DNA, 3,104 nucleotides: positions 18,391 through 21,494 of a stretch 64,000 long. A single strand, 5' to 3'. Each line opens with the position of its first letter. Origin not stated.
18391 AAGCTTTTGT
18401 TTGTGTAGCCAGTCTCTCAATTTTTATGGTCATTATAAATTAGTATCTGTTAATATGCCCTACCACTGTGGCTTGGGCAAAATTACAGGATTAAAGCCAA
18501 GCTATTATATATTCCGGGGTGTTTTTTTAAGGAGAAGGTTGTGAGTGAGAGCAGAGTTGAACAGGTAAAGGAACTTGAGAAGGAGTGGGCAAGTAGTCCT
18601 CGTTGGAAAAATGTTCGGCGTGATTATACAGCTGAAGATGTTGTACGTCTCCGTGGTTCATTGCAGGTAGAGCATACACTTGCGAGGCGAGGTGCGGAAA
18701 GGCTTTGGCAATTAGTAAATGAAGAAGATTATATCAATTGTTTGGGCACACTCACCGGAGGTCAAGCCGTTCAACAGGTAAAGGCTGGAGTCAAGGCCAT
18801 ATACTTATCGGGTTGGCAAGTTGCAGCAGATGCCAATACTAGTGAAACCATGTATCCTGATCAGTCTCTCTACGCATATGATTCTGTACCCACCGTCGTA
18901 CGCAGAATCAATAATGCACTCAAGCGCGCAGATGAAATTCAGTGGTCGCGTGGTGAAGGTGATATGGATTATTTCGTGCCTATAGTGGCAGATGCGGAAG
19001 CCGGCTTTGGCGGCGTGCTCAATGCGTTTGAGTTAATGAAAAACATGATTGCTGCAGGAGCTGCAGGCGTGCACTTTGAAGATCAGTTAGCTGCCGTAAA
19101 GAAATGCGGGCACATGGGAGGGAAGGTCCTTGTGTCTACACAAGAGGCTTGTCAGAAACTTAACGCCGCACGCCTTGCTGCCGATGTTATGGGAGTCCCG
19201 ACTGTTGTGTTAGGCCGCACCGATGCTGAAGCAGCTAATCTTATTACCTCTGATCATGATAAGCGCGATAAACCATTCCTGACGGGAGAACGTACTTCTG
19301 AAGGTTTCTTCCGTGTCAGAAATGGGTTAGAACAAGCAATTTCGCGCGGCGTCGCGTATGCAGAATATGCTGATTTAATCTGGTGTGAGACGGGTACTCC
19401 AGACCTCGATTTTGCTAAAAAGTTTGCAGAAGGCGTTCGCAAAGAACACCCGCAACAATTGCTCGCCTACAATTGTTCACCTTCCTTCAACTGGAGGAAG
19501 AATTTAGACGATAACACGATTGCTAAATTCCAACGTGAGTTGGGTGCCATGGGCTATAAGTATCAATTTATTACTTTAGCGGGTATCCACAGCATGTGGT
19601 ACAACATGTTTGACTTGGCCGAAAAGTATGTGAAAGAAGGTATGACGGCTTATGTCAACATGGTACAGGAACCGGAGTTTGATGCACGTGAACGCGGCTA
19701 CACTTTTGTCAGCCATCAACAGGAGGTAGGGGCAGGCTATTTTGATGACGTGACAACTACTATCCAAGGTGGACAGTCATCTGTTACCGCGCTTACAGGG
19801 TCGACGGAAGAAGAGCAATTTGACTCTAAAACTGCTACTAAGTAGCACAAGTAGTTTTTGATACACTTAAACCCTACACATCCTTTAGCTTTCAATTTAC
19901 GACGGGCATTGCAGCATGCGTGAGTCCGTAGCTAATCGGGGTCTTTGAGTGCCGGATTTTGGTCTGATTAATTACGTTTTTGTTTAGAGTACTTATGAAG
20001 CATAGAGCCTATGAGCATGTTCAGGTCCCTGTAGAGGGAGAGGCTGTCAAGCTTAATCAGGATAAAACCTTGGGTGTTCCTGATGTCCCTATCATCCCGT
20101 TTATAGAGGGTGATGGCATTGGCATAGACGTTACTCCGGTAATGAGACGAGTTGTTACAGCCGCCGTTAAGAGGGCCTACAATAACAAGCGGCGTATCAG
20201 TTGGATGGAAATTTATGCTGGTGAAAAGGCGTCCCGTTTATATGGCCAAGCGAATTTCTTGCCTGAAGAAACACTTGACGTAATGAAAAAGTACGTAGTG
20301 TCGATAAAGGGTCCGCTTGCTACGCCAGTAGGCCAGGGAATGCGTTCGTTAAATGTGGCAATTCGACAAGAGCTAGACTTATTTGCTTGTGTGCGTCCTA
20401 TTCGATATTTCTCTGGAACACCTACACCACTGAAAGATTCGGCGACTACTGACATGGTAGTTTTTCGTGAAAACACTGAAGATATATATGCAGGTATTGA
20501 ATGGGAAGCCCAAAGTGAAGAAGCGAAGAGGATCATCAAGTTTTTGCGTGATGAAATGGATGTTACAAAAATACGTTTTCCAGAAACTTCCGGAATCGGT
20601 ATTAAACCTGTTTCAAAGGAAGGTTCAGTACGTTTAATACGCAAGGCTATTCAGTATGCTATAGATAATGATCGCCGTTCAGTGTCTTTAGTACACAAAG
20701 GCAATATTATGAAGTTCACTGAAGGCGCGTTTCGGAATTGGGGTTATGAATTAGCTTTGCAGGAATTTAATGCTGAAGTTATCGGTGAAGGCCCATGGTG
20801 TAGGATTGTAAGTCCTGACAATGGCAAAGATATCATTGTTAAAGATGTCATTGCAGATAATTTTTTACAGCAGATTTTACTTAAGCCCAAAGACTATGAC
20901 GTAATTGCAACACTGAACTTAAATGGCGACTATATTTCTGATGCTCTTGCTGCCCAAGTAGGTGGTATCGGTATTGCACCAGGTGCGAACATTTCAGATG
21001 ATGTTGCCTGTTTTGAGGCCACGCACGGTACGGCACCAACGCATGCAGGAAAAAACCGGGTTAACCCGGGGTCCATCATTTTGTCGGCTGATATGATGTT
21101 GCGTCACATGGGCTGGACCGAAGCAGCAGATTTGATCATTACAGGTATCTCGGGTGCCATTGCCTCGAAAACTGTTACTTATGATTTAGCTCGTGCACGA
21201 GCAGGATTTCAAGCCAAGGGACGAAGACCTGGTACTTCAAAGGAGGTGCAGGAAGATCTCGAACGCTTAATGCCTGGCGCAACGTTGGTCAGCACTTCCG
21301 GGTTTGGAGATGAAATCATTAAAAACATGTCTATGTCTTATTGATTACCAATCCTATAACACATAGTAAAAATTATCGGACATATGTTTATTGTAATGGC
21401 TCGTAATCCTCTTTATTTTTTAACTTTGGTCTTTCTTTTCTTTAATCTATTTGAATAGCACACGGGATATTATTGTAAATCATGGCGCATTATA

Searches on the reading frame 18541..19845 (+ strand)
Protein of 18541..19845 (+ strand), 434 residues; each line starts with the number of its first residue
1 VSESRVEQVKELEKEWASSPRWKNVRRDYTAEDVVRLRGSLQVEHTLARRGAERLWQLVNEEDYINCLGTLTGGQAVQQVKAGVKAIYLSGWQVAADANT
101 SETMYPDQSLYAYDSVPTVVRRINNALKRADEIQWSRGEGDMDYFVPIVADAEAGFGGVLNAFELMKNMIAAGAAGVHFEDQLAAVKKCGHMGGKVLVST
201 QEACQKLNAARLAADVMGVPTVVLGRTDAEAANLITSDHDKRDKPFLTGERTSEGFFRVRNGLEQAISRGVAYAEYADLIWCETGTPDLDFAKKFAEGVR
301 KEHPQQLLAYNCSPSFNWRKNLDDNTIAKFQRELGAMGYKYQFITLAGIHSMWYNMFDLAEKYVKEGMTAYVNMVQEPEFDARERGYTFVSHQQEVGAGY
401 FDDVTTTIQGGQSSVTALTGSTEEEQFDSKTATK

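Call 31: search_protein_families(library=ncbifam, proteins=[window:18541-19845:+], max_evalue=1e-10)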
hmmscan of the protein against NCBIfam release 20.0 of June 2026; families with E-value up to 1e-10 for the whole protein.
window:18541-19845:+ (434 aa): 6 families
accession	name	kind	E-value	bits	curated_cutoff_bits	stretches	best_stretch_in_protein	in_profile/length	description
NF011645.0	PRK15063.1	equivalog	1.4e-239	795.1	562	1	3-427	4-428/430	isocitrate lyase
TIGR01346.1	isocit_lyase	equivalog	2.2e-193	643.4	275.9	2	9-249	1-254/527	isocitrate lyase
NF005074.0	PRK06498.1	equivalog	3.7e-45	154.5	446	1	144-235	177-269/531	isocitrate lyase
TIGR02317.1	prpB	equivalog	1.1e-29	103.5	354.4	1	53-234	3-159/285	methylisocitrate lyase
NF008455.0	PRK11320.1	equivalog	3.3e-25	88.9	353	1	53-235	9-167/295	methylisocitrate lyase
TIGR02319.1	CPEP_Pphonmut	equivalog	1.2e-11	44.4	420.05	1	146-230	78-159/294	carboxyvinyl-carboxyphosphonate phosphorylmutase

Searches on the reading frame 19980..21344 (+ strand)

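Call 31: search_protein_families(library=ncbifam, proteins=[window:19980-21344:+], max_evalue=1e-10)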
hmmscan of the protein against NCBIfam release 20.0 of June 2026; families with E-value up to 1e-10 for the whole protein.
window:19980-21344:+ (454 aa): 16 families
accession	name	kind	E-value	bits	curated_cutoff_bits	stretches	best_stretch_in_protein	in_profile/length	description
NF005425.0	PRK07006.1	equivalog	1.6e-215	715.6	490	1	11-409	2-399/416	NADP-dependent isocitrate dehydrogenase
TIGR00183.1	prok_nadp_idh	equivalog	2.9e-205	681.9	567.3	1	11-409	2-399/417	isocitrate dehydrogenase (NADP(+))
NF005610.0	PRK07362.1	equivalog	9e-158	525.8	585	2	10-270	3-269/474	NADP-dependent isocitrate dehydrogenase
NF005036.0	PRK06451.1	equivalog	8.7e-137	456.2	484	1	15-406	3-389/412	NADP-dependent isocitrate dehydrogenase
NF006673.0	PRK09222.1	equivalog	1.7e-69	235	509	2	283-411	198-326/482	NADP-dependent isocitrate dehydrogenase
TIGR02088.1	LEU3_arch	subfamily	7.4e-66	222.6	409.8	2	282-404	189-311/324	isopropylmalate/isohomocitrate dehydrogenases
NF006529.0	PRK08997.1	equivalog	5.1e-64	216.3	510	2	283-404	197-319/335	isocitrate dehydrogenase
TIGR00175.1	mito_nad_idh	equivalog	1.2e-55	189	432.4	2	282-404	194-318/334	isocitrate dehydrogenase (NAD(+))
NF040626.1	AksF2_Meth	equivalog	1.4e-54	185.6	540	2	284-403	193-313/333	homoisocitrate dehydrogenase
TIGR02924.1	ICDH_alpha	equivalog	3.6e-54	184.6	561.35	1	42-411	6-322/473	isocitrate dehydrogenase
NF040619.1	AksF_Meth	equivalog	2e-52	178.4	500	1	39-404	4-331/343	homoisocitrate dehydrogenase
NF002898.0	PRK03437.1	equivalog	2e-41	142.4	393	2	213-399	159-328/347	3-isopropylmalate dehydrogenase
NF040855.1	iso_homocit_dh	equivalog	2e-32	112.8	680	1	41-403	6-302/345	isocitrate--homoisocitrate dehydrogenase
TIGR02089.1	TTC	equivalog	6.9e-32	110.7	470.4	1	285-404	214-336/352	tartrate dehydrogenase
NF006048.0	PRK08194.1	equivalog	7.6e-30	104.2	501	1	289-404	215-333/352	tartrate dehydrogenase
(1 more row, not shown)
